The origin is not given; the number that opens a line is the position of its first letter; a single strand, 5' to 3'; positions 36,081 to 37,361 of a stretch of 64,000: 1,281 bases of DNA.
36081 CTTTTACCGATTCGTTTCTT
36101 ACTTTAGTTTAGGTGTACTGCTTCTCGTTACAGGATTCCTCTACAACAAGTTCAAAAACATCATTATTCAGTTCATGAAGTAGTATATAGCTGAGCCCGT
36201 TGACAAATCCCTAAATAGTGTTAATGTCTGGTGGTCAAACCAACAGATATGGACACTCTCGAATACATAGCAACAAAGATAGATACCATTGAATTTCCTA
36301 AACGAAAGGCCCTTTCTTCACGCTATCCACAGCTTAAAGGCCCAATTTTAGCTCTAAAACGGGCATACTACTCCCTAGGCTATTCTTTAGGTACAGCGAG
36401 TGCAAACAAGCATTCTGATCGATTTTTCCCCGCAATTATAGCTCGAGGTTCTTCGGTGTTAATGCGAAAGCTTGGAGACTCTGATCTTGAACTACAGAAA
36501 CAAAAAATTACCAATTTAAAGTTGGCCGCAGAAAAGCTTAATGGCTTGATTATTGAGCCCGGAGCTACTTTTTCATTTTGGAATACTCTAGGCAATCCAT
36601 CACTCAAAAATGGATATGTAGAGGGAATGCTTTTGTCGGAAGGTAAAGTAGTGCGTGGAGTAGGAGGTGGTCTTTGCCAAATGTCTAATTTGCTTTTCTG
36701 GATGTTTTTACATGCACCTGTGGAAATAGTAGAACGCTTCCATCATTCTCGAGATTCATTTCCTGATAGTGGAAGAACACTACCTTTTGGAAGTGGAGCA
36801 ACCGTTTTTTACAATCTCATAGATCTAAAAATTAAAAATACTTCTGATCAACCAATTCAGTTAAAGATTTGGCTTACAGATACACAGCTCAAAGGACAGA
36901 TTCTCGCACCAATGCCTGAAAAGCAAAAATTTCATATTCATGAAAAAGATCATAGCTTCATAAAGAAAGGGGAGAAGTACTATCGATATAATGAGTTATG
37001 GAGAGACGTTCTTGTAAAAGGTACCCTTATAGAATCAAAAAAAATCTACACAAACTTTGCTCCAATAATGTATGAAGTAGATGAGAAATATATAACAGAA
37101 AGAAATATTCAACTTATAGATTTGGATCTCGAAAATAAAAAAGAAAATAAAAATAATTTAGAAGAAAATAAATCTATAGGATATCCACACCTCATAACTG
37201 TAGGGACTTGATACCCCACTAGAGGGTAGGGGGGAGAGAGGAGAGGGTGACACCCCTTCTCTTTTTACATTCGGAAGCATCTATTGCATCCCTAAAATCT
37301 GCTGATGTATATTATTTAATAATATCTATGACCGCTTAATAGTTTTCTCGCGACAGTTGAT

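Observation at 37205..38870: Minimal integrase cassette inserted at the 3' end of a VanW-like gene, bounded by ~60-bp direct repeats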

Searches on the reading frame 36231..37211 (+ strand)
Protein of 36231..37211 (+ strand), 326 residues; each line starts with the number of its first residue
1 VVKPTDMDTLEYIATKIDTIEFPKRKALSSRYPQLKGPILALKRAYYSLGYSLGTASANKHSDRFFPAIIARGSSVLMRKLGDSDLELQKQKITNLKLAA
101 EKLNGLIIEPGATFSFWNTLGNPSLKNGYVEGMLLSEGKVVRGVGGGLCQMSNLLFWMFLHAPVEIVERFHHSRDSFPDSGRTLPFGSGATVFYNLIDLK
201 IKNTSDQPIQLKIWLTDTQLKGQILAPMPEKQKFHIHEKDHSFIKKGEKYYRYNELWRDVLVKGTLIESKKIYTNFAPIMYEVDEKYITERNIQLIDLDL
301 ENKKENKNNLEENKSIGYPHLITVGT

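Call 6: search_protein_families(library=pfam, proteins=[window:36231-37211:+], max_evalue=0.1)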
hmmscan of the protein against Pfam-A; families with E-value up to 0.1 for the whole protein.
window:36231-37211:+ (326 aa): 2 families
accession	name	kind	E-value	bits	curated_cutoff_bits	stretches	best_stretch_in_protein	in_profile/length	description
PF04294.18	VanW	-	9.3e-44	148.5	27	1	92-224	2-129/130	VanW like protein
PF00932.25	LTD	-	0.062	14.1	34.3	0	200-240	26-71/109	Lamin Tail Domain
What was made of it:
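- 36231..37211 (+): VanW-family gene, the target or neighbour gene. Its last 10 nt (two codons plus TGA) lie inside DR1. The C-terminal ~30 aa are a low-complexity Lys/Asn-rich tail that does not align to homologues. Pfam VanW 9.3e-44 (call 6).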

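Call 15: search_protein_families(library=ncbifam, proteins=[window:36231-37211:+], max_evalue=0.01)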
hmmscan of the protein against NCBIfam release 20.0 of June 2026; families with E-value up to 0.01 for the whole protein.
window:36231-37211:+ (326 aa): 4 families
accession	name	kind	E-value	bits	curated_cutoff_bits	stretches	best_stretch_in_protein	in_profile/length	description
NF033128.2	vanW-gen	equivalog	3.1e-57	194.2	365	1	25-286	2-266/271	glycopeptide resistance accessory protein VanW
NF033123.1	vanW-G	exception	6.8e-48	163.7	600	1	25-291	2-271/273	glycopeptide resistance accessory protein VanW-G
NF033122.1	vanW-B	exception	5.5e-41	140.7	610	1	25-286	3-267/275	glycopeptide resistance accessory protein VanW-B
NF041542.1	fosX-Cc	exception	0.0016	18.8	270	0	238-317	32-105/130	fosfomycin resistance hydrolase FosXCC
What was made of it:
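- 36231..37211 (+): NCBIfam vanW-gen scores 194 bits, below its cutoff of 365 (call 15).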

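Call 17: find_homologous_proteins(query=window:36231-37211:+)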
Query window:36231-37211:+ (326 aa): 2280 proteins with E <= 0.001 among 3782 candidates; the best 120 are listed.
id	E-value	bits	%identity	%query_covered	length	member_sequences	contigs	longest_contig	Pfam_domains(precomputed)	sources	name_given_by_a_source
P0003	4.2e-213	724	100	98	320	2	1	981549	PF04294.19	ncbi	ncbi:MAG: VanW family protein [Patescibacteria group bacterium]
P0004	8.1e-124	431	64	90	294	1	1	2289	PF04294.19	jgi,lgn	jgi:vancomycin resistance protein VanW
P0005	1.6e-120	420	64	86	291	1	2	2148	PF04294.19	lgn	-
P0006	3.4e-115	403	61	90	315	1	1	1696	PF04294.19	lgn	-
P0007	2.1e-114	400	58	88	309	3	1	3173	PF04294.19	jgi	jgi:vancomycin resistance protein VanW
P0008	6.5e-112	392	58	90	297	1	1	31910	PF04294.19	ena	-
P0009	1.2e-110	388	56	95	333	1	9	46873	PF04294.19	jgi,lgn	jgi:vancomycin resistance protein VanW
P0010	3.7e-109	383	56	88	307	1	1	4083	PF04294.19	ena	-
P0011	5.9e-109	382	57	87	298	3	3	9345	PF04294.19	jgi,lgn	jgi:vancomycin resistance protein VanW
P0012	4.1e-108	379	56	89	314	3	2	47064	PF04294.19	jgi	jgi:vancomycin resistance protein VanW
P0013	2.0e-107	377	58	90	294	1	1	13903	PF04294.19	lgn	-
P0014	1.2e-106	375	56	88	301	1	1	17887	PF04294.19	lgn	-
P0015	1.5e-106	374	57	88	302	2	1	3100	PF04294.19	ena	-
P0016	1.6e-106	374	55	90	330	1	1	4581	PF04294.19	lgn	-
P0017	2.5e-106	373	56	89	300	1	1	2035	PF04294.19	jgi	-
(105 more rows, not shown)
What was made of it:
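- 36231..37211 (+): Homologues cover about 88-90% of the query (call 17).
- On Integrative element bounded by attL/attR: The closest VanW is 64% identical and lies on a 2-kb contig (call 17).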

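Call 20: find_encoding_contigs(protein=P0009, flank=10000, max_places=3)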
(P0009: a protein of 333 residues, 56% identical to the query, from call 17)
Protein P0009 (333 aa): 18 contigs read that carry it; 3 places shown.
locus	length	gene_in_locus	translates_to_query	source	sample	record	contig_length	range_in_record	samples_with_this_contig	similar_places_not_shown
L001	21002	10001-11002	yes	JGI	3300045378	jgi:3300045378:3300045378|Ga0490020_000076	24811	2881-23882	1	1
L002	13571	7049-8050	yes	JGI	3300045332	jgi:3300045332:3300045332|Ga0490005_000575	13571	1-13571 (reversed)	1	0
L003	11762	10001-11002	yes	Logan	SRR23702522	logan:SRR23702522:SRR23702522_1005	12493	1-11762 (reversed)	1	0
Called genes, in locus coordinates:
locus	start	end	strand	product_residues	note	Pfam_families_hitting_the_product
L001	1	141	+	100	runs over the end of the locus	-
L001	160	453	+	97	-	PF03992:ABM (weak)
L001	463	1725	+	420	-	PF07690:MFS_1, PF00083:Sugar_tr (weak), PF05977:MFS_3 (weak), PF12832:MFS_1_like, PF06779:MFS_4 (weak)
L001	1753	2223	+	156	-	PF07070:Spo0M (weak)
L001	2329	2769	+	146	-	PF12158:DUF3592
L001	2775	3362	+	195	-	-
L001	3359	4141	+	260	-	-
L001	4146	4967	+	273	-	-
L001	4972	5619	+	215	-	PF20108:DUF6498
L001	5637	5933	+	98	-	PF04248:NTP_transf_9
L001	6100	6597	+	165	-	PF00413:Peptidase_M10 (weak)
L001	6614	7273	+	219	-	-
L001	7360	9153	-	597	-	PF04024:PspC, PF22571:LiaI-LiaF-TM_PspC (weak), PF10988:DUF2807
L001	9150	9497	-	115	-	PF03551:PadR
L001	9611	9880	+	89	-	PF11731:Cdd1, PF10391:DNA_pol_lambd_f, PF14520:HHH_5 (weak), PF21999:IMS_HHH_1 (weak)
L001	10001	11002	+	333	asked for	PF04294:VanW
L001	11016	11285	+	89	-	PF01641:SelR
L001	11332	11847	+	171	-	PF06210:DUF1003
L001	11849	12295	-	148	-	PF01161:PBP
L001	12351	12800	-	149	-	-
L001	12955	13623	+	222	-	PF07099:DUF1361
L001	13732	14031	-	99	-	-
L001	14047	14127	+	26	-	-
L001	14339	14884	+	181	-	PF00265:TK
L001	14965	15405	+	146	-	PF00011:HSP20, PF17886:ArsA_HSP20 (weak)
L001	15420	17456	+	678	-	PF12229:PG_binding_4, PF04294:VanW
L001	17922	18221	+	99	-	-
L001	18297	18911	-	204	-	PF00574:CLP_protease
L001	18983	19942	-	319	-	PF01368:DHH, PF02272:DHHA1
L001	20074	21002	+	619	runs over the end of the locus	?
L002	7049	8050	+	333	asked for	PF04294:VanW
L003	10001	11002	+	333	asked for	PF04294:VanW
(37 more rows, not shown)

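Call 21: find_encoding_contigs(protein=P0008, flank=10000, max_places=2)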
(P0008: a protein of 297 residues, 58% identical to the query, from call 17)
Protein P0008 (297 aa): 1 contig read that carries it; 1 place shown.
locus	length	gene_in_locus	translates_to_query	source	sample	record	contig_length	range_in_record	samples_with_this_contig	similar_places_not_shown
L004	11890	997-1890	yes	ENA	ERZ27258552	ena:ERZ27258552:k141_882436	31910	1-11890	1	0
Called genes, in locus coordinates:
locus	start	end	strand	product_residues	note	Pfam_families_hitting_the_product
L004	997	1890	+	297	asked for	PF04294:VanW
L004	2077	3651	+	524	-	PF08448:PAS_4 (weak), PF13188:PAS_8 (faint), PF00512:HisKA, PF02518:HATPase_c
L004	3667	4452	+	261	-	-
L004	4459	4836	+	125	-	PF00072:Response_reg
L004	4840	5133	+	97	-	-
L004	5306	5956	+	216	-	PF07099:DUF1361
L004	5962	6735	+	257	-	PF00106:adh_short, PF08659:KR, PF13561:adh_short_C2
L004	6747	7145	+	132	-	PF01641:SelR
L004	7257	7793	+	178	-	PF10604:Polyketide_cyc2, PF03364:Polyketide_cyc (weak)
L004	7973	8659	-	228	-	-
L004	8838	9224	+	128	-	-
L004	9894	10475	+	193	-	PF04307:YdjM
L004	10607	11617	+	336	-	PF12802:MarR_2 (weak), PF13412:HTH_24 (weak)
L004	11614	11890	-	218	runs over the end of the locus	-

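Call 22: find_encoding_contigs(protein=P0012, flank=10000, max_places=2)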
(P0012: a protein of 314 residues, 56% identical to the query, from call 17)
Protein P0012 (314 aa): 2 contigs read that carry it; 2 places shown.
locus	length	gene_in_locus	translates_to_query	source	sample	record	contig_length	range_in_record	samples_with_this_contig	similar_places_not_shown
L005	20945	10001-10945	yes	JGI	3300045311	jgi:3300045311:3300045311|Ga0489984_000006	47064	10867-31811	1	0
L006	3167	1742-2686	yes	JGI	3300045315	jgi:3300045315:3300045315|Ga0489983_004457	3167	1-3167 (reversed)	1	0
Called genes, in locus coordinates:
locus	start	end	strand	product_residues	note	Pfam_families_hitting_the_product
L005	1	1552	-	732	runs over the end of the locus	PF11369:DUF3160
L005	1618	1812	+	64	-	-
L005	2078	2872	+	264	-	PF13489:Methyltransf_23, PF13847:Methyltransf_31, PF08241:Methyltransf_11, PF08242:Methyltransf_12, PF13649:Methyltransf_25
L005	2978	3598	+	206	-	-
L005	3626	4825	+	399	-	-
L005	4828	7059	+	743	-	PF01326:PPDK_N, PF00391:PEP-utilizers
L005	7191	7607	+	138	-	-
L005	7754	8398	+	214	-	PF04542:Sigma70_r2, PF08281:Sigma70_r4_2, PF04545:Sigma70_r4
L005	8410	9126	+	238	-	-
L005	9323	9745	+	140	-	-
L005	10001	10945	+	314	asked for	PF04294:VanW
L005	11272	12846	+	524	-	PF08448:PAS_4, PF13188:PAS_8 (faint), PF00512:HisKA, PF02518:HATPase_c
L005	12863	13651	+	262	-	-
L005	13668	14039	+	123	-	PF00072:Response_reg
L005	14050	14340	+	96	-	-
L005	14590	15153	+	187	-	PF07099:DUF1361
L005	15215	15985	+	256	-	PF00106:adh_short, PF08659:KR (weak), PF13561:adh_short_C2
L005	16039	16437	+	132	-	PF01641:SelR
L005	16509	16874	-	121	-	-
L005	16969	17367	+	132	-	PF08327:AHSA1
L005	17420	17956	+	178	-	PF10604:Polyketide_cyc2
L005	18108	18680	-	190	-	-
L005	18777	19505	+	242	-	-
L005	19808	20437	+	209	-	PF00881:Nitroreductase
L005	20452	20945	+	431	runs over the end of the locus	PF04851:ResIII, PF00270:DEAD, PF00271:Helicase_C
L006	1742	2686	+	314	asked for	PF04294:VanW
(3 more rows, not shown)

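Call 71: find_encoding_contigs(protein=P0003, flank=1000, max_places=2)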
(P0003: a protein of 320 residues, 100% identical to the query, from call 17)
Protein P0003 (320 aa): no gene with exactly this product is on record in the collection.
